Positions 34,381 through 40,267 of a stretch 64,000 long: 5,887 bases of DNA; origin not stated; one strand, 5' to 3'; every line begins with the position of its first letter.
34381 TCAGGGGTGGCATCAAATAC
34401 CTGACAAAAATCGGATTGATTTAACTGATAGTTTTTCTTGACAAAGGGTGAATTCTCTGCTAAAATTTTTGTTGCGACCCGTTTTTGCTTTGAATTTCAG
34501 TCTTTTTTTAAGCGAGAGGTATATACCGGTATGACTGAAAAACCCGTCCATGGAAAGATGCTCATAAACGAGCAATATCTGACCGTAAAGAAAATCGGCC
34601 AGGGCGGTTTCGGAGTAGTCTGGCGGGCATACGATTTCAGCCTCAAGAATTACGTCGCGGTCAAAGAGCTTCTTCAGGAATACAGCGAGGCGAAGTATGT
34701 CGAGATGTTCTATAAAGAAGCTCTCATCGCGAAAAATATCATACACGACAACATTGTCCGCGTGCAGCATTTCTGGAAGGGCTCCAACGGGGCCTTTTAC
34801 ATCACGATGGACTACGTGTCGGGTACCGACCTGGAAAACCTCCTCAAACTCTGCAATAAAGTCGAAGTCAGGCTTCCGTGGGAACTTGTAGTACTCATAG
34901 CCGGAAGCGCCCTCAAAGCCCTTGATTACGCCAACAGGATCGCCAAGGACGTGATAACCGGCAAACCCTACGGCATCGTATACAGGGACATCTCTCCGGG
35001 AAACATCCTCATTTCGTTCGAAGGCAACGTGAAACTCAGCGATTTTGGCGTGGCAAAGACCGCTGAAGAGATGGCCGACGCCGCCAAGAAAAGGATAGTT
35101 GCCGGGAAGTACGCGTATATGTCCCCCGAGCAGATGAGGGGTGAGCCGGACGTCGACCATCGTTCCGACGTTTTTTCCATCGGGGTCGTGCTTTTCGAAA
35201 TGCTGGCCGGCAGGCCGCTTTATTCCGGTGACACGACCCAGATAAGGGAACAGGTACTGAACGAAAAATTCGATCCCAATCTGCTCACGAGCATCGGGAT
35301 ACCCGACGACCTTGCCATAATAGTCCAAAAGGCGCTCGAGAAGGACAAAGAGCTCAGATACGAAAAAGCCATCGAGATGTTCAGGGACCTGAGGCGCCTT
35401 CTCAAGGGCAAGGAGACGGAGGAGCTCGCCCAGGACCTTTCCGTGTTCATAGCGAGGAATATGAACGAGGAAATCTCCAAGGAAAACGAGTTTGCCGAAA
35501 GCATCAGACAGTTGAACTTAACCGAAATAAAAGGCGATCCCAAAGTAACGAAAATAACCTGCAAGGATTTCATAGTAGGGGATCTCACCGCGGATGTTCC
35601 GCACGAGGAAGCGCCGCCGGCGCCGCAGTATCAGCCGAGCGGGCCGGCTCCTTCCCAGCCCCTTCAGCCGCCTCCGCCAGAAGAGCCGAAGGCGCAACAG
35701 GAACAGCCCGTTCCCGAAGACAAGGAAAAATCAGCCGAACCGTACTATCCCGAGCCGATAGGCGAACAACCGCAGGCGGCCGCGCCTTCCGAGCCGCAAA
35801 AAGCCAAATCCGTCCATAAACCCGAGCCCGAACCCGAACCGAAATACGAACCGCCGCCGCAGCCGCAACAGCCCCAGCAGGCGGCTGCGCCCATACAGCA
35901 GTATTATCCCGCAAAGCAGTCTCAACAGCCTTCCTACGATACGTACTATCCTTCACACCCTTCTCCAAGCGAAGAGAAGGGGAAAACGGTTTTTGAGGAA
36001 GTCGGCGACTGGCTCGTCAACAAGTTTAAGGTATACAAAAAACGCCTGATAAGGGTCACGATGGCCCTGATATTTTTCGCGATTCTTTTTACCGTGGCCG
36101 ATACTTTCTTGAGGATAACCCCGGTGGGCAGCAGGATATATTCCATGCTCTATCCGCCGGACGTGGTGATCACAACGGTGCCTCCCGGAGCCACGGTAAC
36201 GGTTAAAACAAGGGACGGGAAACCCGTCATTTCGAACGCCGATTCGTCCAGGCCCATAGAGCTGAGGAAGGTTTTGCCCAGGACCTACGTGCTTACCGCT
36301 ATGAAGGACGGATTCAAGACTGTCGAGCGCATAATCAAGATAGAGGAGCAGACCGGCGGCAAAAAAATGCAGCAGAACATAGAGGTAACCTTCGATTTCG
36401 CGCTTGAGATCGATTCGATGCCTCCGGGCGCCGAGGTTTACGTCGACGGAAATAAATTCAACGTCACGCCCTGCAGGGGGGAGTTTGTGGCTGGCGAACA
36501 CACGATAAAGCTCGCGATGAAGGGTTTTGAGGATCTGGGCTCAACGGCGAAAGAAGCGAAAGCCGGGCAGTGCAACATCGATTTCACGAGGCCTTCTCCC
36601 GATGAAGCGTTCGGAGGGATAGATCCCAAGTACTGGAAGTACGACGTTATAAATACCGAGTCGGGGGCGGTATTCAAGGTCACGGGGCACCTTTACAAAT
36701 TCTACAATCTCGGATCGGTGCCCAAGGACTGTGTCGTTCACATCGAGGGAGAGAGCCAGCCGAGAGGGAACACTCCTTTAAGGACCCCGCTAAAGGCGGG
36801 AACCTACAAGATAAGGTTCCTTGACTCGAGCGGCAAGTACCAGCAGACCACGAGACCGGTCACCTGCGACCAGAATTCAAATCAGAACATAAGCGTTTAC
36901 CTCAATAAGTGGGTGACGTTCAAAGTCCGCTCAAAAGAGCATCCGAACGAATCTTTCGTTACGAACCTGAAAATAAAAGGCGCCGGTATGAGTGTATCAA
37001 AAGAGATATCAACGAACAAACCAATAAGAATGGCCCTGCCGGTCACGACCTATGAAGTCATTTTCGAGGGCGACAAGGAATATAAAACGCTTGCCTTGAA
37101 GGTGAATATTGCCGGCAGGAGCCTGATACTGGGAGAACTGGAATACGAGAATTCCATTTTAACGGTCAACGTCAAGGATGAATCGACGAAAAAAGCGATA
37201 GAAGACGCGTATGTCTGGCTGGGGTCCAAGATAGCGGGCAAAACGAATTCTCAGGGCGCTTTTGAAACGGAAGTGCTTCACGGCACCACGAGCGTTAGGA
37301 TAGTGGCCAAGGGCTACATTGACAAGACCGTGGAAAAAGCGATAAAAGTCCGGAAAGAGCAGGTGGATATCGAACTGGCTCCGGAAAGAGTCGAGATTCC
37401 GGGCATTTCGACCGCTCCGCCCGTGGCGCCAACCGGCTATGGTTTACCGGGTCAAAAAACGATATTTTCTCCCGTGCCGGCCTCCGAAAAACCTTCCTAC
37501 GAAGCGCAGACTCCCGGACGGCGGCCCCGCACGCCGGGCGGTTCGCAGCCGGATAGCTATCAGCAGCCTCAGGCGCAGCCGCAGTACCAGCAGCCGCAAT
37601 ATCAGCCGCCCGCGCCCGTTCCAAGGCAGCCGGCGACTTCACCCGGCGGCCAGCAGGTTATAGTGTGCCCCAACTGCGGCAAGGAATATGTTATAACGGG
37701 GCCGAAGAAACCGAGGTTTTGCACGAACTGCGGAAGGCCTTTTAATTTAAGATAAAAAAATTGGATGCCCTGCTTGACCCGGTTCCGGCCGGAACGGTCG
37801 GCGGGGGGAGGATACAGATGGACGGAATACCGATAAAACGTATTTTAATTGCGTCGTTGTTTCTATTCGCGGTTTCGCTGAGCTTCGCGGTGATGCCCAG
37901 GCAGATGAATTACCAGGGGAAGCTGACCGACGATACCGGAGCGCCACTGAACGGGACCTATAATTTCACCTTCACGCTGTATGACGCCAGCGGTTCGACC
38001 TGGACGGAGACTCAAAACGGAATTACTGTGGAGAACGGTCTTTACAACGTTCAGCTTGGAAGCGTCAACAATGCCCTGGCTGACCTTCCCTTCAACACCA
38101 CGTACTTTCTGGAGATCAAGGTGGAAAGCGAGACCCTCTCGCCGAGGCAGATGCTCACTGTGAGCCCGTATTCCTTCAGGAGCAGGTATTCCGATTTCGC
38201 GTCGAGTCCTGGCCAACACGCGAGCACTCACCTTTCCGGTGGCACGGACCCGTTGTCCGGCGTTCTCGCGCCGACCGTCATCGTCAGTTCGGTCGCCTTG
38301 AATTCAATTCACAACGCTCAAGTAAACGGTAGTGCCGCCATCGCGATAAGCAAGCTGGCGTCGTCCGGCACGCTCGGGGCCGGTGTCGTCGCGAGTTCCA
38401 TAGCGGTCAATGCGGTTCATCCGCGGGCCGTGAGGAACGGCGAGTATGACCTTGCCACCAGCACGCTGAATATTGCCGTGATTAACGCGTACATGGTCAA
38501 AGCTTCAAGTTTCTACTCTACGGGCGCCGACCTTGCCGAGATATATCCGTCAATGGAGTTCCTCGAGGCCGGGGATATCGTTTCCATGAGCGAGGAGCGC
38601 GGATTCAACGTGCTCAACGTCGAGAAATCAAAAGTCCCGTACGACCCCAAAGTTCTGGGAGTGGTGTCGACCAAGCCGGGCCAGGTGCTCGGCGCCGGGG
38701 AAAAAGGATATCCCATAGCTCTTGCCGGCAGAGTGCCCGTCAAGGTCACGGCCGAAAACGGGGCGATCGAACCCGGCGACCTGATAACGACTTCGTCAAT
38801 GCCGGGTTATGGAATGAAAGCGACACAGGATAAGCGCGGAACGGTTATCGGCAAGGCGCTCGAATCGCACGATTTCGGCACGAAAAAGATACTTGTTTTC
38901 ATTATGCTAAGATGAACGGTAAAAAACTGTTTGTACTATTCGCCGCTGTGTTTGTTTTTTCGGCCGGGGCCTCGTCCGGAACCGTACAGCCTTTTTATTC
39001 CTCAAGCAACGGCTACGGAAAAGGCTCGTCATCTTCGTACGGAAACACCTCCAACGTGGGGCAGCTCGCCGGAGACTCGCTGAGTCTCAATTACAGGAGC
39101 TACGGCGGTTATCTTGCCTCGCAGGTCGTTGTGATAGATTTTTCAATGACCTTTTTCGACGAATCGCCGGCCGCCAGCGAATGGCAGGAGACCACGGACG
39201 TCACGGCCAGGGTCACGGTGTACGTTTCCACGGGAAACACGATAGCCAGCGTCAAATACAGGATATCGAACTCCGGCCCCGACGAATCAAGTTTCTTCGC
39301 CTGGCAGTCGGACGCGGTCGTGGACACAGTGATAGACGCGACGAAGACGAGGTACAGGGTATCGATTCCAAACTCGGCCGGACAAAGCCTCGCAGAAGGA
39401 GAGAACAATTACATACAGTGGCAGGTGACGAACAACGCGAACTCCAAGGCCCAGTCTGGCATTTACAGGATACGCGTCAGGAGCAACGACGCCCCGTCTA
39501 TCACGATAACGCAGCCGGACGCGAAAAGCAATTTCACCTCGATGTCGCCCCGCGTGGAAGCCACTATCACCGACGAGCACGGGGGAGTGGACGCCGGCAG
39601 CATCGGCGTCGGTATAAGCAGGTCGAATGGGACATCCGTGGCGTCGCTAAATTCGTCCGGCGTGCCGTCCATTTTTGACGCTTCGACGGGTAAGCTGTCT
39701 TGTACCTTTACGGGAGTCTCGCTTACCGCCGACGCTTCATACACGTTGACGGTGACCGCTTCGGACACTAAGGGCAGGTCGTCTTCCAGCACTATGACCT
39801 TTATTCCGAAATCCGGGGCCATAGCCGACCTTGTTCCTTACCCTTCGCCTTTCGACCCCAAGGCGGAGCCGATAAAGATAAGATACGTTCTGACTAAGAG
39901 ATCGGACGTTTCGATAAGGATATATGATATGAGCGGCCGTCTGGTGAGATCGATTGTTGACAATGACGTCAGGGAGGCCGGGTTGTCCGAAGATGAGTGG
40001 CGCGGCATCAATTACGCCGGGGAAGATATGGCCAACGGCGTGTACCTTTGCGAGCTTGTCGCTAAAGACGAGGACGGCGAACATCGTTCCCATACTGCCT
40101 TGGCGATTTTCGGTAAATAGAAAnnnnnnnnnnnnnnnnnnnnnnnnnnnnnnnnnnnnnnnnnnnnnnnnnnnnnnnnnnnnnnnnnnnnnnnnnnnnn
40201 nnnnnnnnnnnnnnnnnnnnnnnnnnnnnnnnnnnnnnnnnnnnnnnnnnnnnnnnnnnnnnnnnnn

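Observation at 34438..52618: One promoter-delimited block couples Ser/Thr phospho-signalling (kinase, 2xFHA, PP2C, 2xREC) to PorV-like barrels, CTD-type cargo and a glycan-pyruvylation module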

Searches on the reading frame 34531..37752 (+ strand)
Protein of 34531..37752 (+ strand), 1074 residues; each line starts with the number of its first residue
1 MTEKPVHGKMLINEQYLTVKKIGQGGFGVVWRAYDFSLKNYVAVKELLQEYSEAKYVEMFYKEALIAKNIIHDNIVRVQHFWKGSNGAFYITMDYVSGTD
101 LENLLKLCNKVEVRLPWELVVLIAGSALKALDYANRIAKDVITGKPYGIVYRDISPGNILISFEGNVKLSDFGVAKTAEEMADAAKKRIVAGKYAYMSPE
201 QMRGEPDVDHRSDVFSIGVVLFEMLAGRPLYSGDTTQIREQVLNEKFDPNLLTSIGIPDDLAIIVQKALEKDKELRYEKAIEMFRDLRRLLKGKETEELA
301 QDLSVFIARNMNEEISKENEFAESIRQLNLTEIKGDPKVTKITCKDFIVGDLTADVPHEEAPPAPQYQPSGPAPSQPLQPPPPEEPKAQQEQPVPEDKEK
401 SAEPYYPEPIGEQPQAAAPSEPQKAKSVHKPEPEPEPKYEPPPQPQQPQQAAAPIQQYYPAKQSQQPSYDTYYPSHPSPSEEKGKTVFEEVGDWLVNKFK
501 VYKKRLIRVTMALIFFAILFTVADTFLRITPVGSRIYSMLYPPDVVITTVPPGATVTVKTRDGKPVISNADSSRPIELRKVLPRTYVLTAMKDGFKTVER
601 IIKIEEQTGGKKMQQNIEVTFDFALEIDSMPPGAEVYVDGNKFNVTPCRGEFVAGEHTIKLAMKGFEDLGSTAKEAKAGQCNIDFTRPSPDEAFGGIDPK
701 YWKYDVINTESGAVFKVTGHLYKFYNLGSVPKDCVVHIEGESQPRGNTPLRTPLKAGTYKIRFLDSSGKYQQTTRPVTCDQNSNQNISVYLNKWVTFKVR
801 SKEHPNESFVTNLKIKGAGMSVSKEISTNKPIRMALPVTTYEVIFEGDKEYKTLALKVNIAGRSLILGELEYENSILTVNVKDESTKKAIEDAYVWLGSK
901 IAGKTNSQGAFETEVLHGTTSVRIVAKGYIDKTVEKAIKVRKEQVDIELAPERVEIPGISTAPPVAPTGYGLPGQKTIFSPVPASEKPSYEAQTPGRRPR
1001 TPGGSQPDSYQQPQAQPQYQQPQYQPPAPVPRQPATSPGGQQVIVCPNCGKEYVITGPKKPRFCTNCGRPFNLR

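Call 5: search_protein_families(library=pfam, proteins=[window:34531-37752:+], max_evalue=0.01)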
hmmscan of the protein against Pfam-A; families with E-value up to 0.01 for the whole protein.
window:34531-37752:+ (1074 aa): 6 families
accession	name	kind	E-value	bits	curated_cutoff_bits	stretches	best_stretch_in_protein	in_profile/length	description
PF00069.31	Pkinase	-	3.1e-39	135.4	31.7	1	18-277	3-252/263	Protein kinase domain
PF07714.23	PK_Tyr_Ser-Thr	-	3.3e-28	99.1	23.1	1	19-276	4-248/258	Protein tyrosine and serine/threonine kinase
PF08308.17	PEGA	-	4e-23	81.5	20.8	3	625-674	4-54/71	PEGA domain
PF13620.12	CarboxypepD_reg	-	2e-09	38.1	32.3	1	877-944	2-76/82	Carboxypeptidase regulatory-like domain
PF13715.12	CarbopepD_reg_2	-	1.2e-07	32.1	32.2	1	880-955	4-82/88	CarboxypepD_reg-like domain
PF05191.20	ADK_lid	-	0.0073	16.6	26.6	0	1045-1071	3-31/36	Adenylate kinase, active site lid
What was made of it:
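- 34531..37755 (+): P01: membrane Ser/Thr kinase. Order: Hanks kinase domain, P/Q-rich linker, TM helix at residues 509-527, periplasmic PEGA x3 and CarboxypepD_reg, second P/Q region, C-terminal Zn ribbon. Pkinase 135 bits, PEGA 81 bits (call 5).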

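Call 7: search_protein_families(library=ncbifam, proteins=[window:34531-37752:+], max_evalue=0.01)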
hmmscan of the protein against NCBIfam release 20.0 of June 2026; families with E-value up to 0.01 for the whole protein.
window:34531-37752:+ (1074 aa): 10 families
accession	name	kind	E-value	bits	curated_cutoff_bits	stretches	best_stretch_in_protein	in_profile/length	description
NF033483.0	PknB_PASTA_kin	equivalog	6.4e-61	207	450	1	10-301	3-279/563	Stk1 family PASTA domain-containing Ser/Thr kinase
NF047741.1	antiphage_MADS6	equivalog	4.9e-40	137.6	460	2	147-310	318-473/612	methylation-associated defense system protein kinase MAD6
NF009651.0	PRK13184.1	equivalog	6.2e-29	100.6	839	1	14-295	2-295/932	serine/threonine-protein kinase PknD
NF052427.1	StpK7MSMEG_1200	equivalog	3.5e-28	98.4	900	1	16-294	9-272/601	serine/threonine protein kinase StpK7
TIGR03903.1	TOMM_kin_cyc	equivalog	1.6e-17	62.7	705.75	1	42-288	6-245/1267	TOMM system kinase/cyclase fusion protein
NF038150.1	lanthi_synth_IV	equivalog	2.8e-13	49.1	650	1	7-292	182-458/851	class IV lanthionine synthetase LanL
NF053615.1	SerThrKinAfsKStmc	equivalog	6e-13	48.3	1300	1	21-431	20-400/809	protein serine/threonine kinase AfsK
NF043056.1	T4SS_LegK1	equivalog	1.1e-10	40.7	550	1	48-223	113-282/516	Dot/Icm T4SS effector kinase LegK1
NF033442.0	BREX_PglW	equivalog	2e-09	35.8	990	1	148-305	629-784/1391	BREX system serine/threonine kinase PglW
NF038151.1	lanthi_synth_III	equivalog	3.2e-07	29.1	575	1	90-227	300-425/833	class III lanthionine synthetase LanKC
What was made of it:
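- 34531..37755 (+): Stk1-family model 207 bits against a cut-off of 450 (call 7).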

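Call 85: search_protein_families(library=padloc, proteins=[window:34531-37752:+], max_evalue=0.001)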
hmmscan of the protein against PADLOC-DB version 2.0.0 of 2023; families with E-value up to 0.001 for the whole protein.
window:34531-37752:+ (1074 aa): 34 families (the best 25 are shown)
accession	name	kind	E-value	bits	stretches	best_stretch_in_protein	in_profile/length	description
PDLC04042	PD-T4-6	-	2e-60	202.9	1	10-298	5-280/292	-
PDLC04138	mad6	-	5e-59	198.8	1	10-298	47-321/659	mads_6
PDLC04053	PD-T4-6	-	1.2e-57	193.7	1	15-309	10-291/311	-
PDLC04060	PD-T4-6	-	2e-56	189.9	1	11-317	5-296/486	-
PDLC04047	PD-T4-6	-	1.4e-54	183.3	1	11-320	7-302/327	-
PDLC04061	PD-T4-6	-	8.4e-52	175.3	1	6-475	8-486/510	-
PDLC04054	PD-T4-6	-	1.5e-48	164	1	14-299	10-282/347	-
PDLC04043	PD-T4-6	-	5.9e-48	162.1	1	9-292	10-279/452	-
PDLC04048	PD-T4-6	-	1.5e-46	157.4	1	8-295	5-277/354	-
PDLC04052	PD-T4-6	-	1.5e-45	154.4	1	12-301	7-287/496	-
PDLC04057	PD-T4-6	-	4.7e-44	149.1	1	11-323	5-305/443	-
PDLC04040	PD-T4-6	-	9.9e-44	148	1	22-301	2-276/547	-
PDLC04039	PD-T4-6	-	2.2e-42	143.6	1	14-423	14-379/458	-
PDLC04055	PD-T4-6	-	2.4e-41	140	1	15-298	71-343/496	-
PDLC04064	PD-T4-6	-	9e-41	138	1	18-292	24-282/369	-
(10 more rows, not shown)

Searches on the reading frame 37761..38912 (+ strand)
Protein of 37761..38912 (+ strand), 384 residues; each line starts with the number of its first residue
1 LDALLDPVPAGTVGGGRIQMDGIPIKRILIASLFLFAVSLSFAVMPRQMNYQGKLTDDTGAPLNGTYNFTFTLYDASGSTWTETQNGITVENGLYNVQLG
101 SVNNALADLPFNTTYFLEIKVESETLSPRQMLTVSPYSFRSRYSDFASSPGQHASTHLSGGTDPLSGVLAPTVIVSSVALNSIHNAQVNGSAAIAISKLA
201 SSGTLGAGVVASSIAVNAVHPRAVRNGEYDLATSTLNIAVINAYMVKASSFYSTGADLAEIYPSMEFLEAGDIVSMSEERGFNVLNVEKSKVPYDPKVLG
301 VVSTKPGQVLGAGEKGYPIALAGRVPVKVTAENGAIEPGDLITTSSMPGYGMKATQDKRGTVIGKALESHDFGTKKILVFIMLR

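Call 5: search_protein_families(library=pfam, proteins=[window:37761-38912:+], max_evalue=0.01)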
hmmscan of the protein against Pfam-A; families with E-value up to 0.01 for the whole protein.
window:37761-38912:+ (384 aa): 0 families

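Call 7: search_protein_families(library=ncbifam, proteins=[window:37761-38912:+], max_evalue=0.01)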
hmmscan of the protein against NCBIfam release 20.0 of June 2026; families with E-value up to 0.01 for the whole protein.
window:37761-38912:+ (384 aa): 1 family
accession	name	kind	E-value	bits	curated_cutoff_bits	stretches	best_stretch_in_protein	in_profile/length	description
NF053851.1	Bdello_MAT_N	subfamily_domain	1.6e-07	31.3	60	1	34-108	2-81/162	mosaic adhesive trimer family chimeric fiber protein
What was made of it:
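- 37761..38915 (+): P02: secreted fibre-like protein with a conserved N-terminal domain of about 130 aa and a variable tip. The true start is probably the ATG at 37818. Belongs to the optional cassette. Weak Bdello_MAT_N match, 31 bits against a cut-off of 60 (call 7).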

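Call 40: search_solved_structures(query=window:37821-38912:+, max_evalue=1, show_alignments=2)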
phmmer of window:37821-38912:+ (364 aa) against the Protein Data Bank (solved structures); distinct sequences matched with E-value up to 1: 0.
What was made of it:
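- Tried and rejected: P02 had no PDB sequence match (call 40).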

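Call 41: search_protein_families(library=phrogs, proteins=[window:37821-38912:+], max_evalue=0.01)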
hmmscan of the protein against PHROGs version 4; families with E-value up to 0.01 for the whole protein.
window:37821-38912:+ (364 aa): 3 families
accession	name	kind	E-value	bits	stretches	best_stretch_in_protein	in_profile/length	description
phrog_22593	-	unknown function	5.4e-08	33.3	1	230-351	276-389/400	-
phrog_19602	-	tail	1.2e-06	28.6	1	206-351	355-496/504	tail fiber protein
phrog_2012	-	tail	0.0064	17.4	1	152-194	141-183/212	minor tail protein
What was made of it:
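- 37761..38915 (+): The C-terminus weakly matches a phage tail-fibre PHROG (call 41).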

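Call 85: search_protein_families(library=padloc, proteins=[window:37761-38912:+], max_evalue=0.001)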
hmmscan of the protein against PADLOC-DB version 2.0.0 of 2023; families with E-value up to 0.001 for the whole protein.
window:37761-38912:+ (384 aa): 0 families

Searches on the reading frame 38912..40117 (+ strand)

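Call 5: search_protein_families(library=pfam, proteins=[window:38912-40117:+], max_evalue=0.01)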
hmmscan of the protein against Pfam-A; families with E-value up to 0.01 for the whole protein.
window:38912-40117:+ (402 aa): 5 families
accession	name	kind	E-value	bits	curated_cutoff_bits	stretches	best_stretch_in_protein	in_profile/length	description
PF13860.13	FlgD_ig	-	3.6e-13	49.7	27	1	318-386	9-77/79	FlgD Ig-like domain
PF18962.6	Por_Secre_tail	-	5.2e-07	30.3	27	0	316-385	5-65/75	Secretion system C-terminal sorting domain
PF13585.12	CHU_C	-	5.9e-07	30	27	0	322-384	19-72/86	CHU_C Type IX secretion signal domain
PF19077.6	Big_13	-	0.00073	20.4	27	0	262-297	62-98/102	Bacterial Ig-like domain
PF13750.12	Big_3_3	-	0.0028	17.8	27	0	270-297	117-144/157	Bacterial Ig-like domain (group 3)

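Call 7: search_protein_families(library=ncbifam, proteins=[window:38912-40117:+], max_evalue=0.01)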
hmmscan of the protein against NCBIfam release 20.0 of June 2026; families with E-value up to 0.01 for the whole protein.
window:38912-40117:+ (402 aa): 7 families
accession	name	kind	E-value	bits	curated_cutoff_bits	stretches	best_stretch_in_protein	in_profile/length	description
NF033707.1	T9SS_sortase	equivalog_domain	3.5e-14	51.4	420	1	158-392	838-1086/1095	type IX secretion system sortase PorU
NF005176.1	PRK06655.1-1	equivalog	6.5e-10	39.2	230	1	329-395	95-159/197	flagellar hook assembly protein FlgD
TIGR04183.1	Por_Secre_tail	domain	1.4e-07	31.3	23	1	321-384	9-60/72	T9SS type A sorting domain-containing protein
NF009276.0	PRK12633.1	equivalog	2.8e-07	30.5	383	1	328-397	126-194/234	flagellar basal body rod modification protein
NF009452.0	PRK12812.1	equivalog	2.8e-06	26.8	258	1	330-392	151-214/289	flagellar basal body rod modification protein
NF052228.1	T9SS_PorZ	equivalog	3.8e-06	25.6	260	1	305-392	671-748/757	type IX secretion system anionic LPS delivery protein PorZ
NF052323.1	T9SSA_dep_M6i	equivalog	4.4e-05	21.6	600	1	316-390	964-1032/1043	T9SS-dependent M6-like inactivated metalloprotease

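Call 41: search_protein_families(library=phrogs, proteins=[window:38912-40117:+], max_evalue=0.01)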
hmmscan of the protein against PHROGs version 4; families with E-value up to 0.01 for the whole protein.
window:38912-40117:+ (402 aa): 1 family
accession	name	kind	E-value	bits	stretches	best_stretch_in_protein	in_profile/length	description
phrog_11157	-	unknown function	1.5e-06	25.9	1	76-298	2143-2366/3825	-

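Call 85: search_protein_families(library=padloc, proteins=[window:38912-40117:+], max_evalue=0.001)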
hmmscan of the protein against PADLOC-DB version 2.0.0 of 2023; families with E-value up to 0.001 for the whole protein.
window:38912-40117:+ (402 aa): 0 families
